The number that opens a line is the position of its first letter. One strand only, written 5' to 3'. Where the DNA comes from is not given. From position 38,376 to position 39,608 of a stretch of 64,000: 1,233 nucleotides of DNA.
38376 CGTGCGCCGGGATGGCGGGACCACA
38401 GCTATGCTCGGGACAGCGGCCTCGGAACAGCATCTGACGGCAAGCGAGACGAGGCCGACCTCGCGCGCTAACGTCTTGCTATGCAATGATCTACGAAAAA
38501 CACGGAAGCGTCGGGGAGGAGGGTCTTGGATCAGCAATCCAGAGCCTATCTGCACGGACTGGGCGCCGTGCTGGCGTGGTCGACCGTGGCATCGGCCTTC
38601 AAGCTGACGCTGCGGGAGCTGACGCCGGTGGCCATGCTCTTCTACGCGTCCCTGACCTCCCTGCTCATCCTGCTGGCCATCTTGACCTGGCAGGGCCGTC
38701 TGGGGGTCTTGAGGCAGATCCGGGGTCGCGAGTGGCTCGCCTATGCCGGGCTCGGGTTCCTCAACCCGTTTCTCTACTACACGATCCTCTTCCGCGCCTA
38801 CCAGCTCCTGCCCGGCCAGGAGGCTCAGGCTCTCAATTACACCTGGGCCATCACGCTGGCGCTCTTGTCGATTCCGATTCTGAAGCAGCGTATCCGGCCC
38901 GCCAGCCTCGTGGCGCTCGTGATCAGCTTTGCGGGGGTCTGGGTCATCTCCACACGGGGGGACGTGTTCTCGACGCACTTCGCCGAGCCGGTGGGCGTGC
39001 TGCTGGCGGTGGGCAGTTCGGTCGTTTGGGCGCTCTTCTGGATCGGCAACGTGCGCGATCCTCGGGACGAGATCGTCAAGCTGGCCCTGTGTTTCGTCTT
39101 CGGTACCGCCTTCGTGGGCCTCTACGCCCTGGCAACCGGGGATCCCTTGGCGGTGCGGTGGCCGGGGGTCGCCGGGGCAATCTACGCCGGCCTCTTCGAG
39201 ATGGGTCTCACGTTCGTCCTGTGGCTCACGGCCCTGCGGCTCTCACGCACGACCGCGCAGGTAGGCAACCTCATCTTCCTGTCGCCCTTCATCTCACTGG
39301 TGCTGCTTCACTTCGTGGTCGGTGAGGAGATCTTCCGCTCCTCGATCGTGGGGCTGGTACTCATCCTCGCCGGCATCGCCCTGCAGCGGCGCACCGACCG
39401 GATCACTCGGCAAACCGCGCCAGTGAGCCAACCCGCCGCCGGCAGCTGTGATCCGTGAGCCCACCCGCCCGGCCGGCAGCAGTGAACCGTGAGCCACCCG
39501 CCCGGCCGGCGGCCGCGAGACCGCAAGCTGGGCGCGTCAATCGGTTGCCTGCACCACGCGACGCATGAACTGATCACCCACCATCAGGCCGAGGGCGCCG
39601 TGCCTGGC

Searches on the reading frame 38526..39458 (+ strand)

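Call 47: search_protein_families(library=pfam, proteins=[window:38526-39458:+], max_evalue=0.00001)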
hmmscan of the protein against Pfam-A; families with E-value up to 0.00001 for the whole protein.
window:38526-39458:+ (310 aa): 1 family
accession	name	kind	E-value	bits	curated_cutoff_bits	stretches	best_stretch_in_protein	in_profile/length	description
PF00892.27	EamA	-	1.3e-32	113.3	28.2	2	7-143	3-135/135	EamA-like transporter family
